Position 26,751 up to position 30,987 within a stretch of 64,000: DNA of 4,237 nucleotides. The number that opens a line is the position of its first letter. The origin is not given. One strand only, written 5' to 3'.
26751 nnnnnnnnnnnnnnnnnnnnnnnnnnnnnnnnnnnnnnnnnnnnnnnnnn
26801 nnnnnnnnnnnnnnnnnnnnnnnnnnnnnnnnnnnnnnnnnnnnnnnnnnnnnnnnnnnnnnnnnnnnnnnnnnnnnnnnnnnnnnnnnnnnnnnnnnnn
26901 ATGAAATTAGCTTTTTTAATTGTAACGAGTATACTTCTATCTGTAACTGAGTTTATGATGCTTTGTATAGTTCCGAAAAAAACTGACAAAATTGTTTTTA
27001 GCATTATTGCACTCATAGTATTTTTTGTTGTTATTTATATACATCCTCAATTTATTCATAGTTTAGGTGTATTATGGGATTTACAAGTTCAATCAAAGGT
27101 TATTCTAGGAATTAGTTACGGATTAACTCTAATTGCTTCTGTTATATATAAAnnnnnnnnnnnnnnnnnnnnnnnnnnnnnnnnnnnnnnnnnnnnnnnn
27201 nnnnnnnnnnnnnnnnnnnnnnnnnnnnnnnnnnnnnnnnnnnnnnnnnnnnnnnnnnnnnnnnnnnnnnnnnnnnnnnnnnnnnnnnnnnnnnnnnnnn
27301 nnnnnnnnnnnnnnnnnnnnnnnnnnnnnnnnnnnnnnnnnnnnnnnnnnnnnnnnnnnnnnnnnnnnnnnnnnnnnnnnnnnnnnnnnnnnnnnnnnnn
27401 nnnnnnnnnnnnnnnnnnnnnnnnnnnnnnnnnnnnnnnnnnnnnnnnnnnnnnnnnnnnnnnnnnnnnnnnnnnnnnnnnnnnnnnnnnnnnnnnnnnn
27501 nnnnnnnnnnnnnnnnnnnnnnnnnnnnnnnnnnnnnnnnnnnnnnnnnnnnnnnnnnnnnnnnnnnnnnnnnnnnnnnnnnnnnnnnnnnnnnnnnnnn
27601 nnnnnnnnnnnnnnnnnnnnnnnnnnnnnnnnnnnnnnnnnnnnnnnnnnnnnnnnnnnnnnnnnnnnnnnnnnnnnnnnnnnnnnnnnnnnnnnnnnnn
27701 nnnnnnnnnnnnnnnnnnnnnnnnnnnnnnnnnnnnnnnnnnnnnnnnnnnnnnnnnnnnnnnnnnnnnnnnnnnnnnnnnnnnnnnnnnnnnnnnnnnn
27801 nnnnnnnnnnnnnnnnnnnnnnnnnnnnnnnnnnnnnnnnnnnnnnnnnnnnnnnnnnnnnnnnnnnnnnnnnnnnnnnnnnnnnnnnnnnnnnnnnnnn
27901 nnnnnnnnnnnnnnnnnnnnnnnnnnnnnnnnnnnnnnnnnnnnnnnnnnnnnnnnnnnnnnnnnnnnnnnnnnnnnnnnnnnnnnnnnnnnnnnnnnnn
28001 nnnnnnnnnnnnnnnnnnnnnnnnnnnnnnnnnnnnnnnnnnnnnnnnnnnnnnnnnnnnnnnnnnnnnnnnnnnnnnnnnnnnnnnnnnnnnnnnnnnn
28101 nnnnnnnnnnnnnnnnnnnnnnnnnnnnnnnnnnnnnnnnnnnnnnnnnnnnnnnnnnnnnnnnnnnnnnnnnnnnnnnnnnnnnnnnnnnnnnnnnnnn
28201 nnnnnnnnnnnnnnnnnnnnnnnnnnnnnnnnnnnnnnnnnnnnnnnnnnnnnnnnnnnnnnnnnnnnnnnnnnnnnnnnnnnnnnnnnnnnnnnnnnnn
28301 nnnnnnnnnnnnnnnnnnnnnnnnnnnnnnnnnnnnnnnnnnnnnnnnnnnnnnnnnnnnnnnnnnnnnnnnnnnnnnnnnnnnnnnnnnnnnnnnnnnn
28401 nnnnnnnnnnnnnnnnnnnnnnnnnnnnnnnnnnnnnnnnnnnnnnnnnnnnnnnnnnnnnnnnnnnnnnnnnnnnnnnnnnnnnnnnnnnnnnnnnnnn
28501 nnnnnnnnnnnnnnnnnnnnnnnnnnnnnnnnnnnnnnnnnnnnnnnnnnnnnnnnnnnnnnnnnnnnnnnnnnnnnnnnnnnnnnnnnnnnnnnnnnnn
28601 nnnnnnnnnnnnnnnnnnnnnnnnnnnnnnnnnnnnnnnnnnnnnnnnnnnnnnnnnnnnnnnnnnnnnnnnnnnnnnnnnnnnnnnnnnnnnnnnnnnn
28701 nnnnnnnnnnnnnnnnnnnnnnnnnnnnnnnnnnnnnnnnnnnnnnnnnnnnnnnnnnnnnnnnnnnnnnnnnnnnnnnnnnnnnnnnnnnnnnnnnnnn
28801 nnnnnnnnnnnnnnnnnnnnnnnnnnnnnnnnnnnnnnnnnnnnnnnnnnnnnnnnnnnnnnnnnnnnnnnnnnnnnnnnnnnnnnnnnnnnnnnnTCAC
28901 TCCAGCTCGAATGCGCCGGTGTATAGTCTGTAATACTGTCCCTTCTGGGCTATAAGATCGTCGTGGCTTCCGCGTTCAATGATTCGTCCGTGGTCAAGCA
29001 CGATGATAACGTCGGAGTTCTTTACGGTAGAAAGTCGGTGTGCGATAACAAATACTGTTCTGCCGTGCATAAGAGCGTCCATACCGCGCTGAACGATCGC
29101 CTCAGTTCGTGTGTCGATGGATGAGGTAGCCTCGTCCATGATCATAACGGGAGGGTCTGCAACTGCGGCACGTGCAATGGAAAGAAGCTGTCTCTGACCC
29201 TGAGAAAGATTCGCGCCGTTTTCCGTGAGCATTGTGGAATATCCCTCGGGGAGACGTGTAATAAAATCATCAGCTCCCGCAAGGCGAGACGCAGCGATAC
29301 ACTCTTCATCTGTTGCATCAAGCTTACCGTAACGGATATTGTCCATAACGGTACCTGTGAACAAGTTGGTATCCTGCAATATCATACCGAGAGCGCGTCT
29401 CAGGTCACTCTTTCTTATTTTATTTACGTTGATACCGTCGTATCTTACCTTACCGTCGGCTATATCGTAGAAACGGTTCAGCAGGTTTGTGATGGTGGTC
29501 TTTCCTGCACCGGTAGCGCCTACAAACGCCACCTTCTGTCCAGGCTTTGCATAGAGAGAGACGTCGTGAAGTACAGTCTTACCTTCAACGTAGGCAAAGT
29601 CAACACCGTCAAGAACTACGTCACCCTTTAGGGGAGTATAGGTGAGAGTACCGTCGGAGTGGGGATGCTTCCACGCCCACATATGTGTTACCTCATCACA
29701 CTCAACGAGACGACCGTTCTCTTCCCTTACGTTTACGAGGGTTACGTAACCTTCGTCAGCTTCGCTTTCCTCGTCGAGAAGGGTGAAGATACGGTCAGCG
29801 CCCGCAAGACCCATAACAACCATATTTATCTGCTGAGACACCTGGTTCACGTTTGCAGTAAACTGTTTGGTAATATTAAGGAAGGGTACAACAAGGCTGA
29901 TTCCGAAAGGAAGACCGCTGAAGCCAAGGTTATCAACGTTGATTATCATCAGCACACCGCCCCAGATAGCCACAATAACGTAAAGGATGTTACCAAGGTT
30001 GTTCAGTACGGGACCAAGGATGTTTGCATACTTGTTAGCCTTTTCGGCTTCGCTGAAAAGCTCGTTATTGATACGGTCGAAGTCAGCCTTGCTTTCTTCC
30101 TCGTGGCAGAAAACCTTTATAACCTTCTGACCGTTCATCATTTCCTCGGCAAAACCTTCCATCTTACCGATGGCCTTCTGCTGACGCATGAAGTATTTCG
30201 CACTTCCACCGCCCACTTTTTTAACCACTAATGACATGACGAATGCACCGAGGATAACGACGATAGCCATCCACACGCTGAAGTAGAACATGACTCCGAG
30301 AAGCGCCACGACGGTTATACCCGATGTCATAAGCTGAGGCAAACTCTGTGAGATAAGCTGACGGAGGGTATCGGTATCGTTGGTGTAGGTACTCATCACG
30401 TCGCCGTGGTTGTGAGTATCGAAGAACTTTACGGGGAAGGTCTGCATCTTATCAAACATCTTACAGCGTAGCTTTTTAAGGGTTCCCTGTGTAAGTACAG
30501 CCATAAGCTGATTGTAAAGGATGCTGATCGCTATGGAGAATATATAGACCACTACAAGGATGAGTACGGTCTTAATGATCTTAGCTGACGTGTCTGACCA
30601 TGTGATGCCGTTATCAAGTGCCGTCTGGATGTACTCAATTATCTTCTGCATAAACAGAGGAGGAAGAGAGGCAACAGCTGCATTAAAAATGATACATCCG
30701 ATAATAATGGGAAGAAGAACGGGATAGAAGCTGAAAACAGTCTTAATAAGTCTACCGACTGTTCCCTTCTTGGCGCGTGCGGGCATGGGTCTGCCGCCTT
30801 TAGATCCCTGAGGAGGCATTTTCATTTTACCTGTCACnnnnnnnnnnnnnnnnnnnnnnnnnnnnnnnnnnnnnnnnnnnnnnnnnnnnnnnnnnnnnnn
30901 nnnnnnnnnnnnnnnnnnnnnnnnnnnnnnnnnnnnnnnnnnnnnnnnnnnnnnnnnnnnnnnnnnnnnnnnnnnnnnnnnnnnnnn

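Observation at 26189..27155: Orphan RHS tip whose variable domain is a glycine-zipper membrane module, paired with an 84-aa three-TM protein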

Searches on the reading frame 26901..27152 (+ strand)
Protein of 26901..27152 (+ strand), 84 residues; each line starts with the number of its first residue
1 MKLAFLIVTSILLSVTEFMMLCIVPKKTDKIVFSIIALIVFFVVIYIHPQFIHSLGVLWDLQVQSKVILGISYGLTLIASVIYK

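Call 6: search_protein_families(library=pfam, proteins=[window:26901-27152:+], max_evalue=1)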
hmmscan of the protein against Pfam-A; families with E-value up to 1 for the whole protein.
window:26901-27152:+ (84 aa): 1 family
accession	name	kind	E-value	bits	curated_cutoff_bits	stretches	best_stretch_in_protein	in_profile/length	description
PF12669.12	FeoB_associated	-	0.55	11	27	1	31-48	4-21/44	FeoB-associated Cys-rich membrane protein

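Call 7: search_protein_families(library=ncbifam, proteins=[window:26901-27152:+], max_evalue=1)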
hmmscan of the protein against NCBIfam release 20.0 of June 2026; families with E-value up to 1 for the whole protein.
window:26901-27152:+ (84 aa): 0 families

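Call 22: list_cluster_members(proteins=[P0001, window:26901-27152:+, window:27236-27820:+, window:27879-28418:+])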
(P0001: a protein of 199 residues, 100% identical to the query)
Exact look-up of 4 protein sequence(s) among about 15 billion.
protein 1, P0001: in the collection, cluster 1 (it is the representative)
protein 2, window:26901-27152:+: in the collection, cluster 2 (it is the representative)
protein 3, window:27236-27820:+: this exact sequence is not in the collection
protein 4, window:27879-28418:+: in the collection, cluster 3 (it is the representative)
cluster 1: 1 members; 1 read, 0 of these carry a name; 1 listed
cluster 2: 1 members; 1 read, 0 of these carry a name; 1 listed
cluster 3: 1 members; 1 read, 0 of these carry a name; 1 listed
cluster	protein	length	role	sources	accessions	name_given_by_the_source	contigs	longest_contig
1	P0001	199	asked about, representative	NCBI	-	-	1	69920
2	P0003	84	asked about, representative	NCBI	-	-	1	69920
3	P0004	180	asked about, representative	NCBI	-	-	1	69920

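Call 47: search_protein_families(library=pfam, alignment_id=A3, max_evalue=5)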
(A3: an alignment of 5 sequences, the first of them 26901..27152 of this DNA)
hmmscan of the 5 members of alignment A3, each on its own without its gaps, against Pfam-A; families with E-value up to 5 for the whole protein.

A. member 1, window:26901-27152:+ (84 aa): 1 family
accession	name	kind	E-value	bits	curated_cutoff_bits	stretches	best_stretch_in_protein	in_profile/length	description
PF12669.12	FeoB_associated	-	0.55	11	27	1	31-48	4-21/44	FeoB-associated Cys-rich membrane protein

B. families by the number of members that match (of 5 scanned): 21 families
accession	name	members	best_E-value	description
PF05360.19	YiaAB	1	0.00018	yiaA/B two helix domain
PF00002.29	7tm_2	1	0.0054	7 transmembrane receptor (Secretin family)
PF04103.21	CD20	1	0.0056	CD20-like family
PF06785.16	UPF0242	1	0.011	Uncharacterised protein family (UPF0242) N-terminus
PF20685.2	GCP5-Mod21_C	1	0.032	Gamma-Tubulin ring complex non-core subunit mod21, C-terminal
PF25592.1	DUF7937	1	0.086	Domain of unknown function (DUF7937)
PF16481.10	DUF5058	1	0.11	Domain of unknown function (DUF5058)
PF06749.17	DUF1218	1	0.15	Protein of unknown function (DUF1218)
PF03631.20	Virul_fac_BrkB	1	0.18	Virulence factor BrkB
PF09858.14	DUF2085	1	0.42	Predicted membrane protein (DUF2085)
PF01988.24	VIT1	1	0.44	VIT family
PF04831.18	POPDC1-3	1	0.45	POPDC1-3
PF12669.12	FeoB_associated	1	0.55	FeoB-associated Cys-rich membrane protein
PF10966.13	DUF2768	1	0.58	Protein of unknown function (DUF2768)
PF21844.1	DUF6903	1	0.73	Family of unknown function (DUF6903)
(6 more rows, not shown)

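Call 69: find_homologous_proteins(query=A6, max_evalue=0.01)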
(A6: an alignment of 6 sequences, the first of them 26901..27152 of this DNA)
Query A6 (6 sequences) (84 aa, profile of the alignment): 31 proteins with E <= 0.01 among 1260 candidates.
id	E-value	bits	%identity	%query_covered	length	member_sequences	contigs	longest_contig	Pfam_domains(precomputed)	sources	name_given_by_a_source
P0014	1.9e-27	113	31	81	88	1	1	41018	-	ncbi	-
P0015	4.1e-27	112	27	71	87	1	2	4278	-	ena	-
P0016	3.0e-26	109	31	100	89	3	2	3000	-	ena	-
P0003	2.2e-25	106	100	100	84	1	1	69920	-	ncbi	-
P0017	7.8e-24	101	-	-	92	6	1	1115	-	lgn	-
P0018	9.2e-24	101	89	100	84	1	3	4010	-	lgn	-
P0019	1.4e-22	97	-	-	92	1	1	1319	-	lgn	-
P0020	3.0e-22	96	-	-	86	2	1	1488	-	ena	-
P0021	4.1e-22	96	-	-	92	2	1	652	-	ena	-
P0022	1.1e-21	95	26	73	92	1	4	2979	-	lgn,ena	-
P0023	7.6e-21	92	26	73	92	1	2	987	-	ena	-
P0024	1.0e-20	91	21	33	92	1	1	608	-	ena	-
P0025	1.3e-20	91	-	-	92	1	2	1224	-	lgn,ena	-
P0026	1.3e-20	91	-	-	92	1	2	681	-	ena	-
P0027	1.3e-20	91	88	100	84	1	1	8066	-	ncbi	-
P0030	1.9e-20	91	35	99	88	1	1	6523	-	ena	-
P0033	3.2e-20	90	34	99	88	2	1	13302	-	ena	-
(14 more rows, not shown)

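Call 70: find_encoding_contigs(protein=P0027, flank=10000)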
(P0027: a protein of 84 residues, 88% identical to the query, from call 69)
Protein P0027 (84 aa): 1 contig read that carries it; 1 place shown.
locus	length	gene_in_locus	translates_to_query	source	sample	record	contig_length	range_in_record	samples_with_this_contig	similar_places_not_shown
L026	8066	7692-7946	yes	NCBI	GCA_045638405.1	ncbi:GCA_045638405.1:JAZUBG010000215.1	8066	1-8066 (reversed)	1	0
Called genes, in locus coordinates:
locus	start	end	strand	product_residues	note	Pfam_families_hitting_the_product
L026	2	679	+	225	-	?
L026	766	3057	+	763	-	PF00158:Sigma54_activat (faint), PF00004:AAA, PF05621:TniB (weak), PF17871:AAA_lid_9, PF07724:AAA_2, PF00004:AAA, PF07728:AAA_5, PF10431:ClpB_D2-small, +4 more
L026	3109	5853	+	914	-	PF00690:Cation_ATPase_N, PF00122:E1-E2_ATPase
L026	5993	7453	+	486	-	-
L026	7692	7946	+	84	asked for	-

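Call 71: find_encoding_contigs(protein=P0018, flank=10000)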
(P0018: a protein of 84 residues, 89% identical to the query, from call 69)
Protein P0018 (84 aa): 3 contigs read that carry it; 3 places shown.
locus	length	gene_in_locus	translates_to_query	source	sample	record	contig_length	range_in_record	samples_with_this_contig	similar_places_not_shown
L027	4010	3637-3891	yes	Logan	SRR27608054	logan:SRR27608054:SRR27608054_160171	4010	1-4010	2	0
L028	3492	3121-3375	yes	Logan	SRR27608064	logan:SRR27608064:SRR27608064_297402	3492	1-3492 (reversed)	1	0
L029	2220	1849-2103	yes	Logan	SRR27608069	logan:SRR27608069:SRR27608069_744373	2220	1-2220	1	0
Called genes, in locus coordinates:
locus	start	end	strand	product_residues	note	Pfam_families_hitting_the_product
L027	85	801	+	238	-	-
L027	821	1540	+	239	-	PF00702:Hydrolase (faint), PF08282:Hydrolase_3, PF03332:PMM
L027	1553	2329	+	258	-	PF03009:GDPD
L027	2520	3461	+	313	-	PF01699:Na_Ca_ex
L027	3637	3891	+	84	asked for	-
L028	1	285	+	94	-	?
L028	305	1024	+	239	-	PF00702:Hydrolase (faint), PF08282:Hydrolase_3, PF03332:PMM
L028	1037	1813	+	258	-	PF03009:GDPD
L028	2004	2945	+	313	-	PF01699:Na_Ca_ex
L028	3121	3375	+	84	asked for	-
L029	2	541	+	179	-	?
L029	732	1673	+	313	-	PF01699:Na_Ca_ex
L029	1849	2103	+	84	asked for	-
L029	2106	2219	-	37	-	?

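Call 72: find_encoding_contigs(protein=P0033, flank=10000)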
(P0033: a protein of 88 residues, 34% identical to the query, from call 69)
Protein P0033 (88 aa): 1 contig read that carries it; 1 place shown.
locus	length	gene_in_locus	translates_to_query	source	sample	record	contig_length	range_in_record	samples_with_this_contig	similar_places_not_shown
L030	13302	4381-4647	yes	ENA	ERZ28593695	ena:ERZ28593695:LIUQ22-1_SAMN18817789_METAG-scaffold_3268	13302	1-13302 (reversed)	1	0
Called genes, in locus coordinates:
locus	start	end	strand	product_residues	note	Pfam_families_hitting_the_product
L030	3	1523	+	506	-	?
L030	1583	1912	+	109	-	PF05067:Mn_catalase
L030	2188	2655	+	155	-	-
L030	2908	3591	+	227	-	-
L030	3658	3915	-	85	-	-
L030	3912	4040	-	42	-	-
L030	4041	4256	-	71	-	-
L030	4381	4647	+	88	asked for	-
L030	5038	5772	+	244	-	-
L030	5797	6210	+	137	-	-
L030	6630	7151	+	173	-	-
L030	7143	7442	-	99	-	-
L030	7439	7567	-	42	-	-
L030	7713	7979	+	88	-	-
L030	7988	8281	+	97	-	-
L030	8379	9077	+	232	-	-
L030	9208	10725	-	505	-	PF00239:Resolvase, PF07508:Recombinase, PF13408:Zn_ribbon_recom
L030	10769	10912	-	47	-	-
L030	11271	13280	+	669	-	PF02922:CBM_48, PF00128:Alpha-amylase, PF02806:Alpha-amylase_C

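Call 86: find_encoding_contigs(protein=P0015, flank=10000)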
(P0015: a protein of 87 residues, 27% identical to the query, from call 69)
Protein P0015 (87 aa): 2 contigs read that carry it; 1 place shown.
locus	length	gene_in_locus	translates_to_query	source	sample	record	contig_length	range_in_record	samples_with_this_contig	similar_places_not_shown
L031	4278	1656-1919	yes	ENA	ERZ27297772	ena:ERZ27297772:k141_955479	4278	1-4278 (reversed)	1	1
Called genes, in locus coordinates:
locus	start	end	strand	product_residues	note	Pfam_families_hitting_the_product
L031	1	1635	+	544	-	?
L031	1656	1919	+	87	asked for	-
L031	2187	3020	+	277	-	-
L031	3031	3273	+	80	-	-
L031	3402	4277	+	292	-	?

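Call 87: find_encoding_contigs(protein=P0030, flank=10000)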
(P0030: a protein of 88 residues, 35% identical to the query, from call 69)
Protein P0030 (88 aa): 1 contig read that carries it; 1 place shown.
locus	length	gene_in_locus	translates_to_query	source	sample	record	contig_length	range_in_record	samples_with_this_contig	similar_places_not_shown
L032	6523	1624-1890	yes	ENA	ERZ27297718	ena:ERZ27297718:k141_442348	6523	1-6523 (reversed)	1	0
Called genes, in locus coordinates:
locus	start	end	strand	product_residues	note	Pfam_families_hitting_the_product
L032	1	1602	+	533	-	?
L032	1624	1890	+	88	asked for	-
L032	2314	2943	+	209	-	-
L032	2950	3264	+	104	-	-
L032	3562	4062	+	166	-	PF05593:RHS_repeat (faint)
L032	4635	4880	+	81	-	-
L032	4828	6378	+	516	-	PF00239:Resolvase, PF07508:Recombinase, PF13408:Zn_ribbon_recom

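Call 90: search_protein_families(library=pfam, proteins=[L031:1-1632:+, L032:1-1599:+], max_evalue=0.001)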
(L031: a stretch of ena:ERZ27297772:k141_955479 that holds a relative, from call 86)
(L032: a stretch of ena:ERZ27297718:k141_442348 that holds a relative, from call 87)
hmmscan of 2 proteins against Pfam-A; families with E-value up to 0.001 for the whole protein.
L031:1-1632:+ (544 aa): 1 family
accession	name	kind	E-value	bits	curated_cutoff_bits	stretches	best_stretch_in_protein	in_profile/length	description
PF05593.20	RHS_repeat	-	2.6e-12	47.3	22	0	106-134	6-33/38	RHS Repeat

L032:1-1599:+ (533 aa): 1 family
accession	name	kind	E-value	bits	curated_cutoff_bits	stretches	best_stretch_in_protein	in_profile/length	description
PF05593.20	RHS_repeat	-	7.9e-14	52.1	22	0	279-311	2-33/38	RHS Repeat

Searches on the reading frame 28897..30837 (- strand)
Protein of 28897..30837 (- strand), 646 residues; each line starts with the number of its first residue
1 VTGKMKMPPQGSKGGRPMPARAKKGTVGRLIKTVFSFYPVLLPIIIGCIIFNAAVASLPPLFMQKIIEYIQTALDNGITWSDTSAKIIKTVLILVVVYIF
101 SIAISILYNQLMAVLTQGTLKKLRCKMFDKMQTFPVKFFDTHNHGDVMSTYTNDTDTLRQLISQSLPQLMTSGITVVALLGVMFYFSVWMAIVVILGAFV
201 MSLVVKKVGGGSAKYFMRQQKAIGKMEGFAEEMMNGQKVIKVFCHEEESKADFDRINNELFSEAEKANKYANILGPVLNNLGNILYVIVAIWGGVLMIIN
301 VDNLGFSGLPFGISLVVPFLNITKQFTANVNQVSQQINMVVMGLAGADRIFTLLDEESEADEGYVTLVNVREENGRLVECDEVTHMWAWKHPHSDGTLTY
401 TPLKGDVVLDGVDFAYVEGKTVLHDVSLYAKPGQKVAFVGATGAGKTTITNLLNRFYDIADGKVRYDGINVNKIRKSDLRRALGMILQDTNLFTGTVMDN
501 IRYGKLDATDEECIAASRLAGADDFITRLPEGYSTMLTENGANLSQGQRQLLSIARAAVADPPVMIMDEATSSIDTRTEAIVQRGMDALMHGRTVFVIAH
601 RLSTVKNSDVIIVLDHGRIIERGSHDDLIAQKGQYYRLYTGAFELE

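Call 23: search_protein_families(library=pfam, proteins=[window:28897-30837:-], max_evalue=0.001)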
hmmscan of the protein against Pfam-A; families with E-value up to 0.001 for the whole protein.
window:28897-30837:- (646 aa): 4 families
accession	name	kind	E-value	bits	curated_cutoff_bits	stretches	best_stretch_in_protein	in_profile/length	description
PF00664.28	ABC_membrane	-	8.7e-46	157.2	28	1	44-299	3-252/274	ABC transporter transmembrane region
PF00005.33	ABC_tran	-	7.6e-28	98.3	25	1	423-572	1-137/137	ABC transporter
PF02463.25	SMC_N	-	3.7e-05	23.7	40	1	469-613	113-210/220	RecF/RecN/SMC N terminal domain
PF07264.17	EI24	-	0.00033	21.3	32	0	162-320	45-141/199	Sulfate transporter CysZ/Etoposide-induced protein 2.4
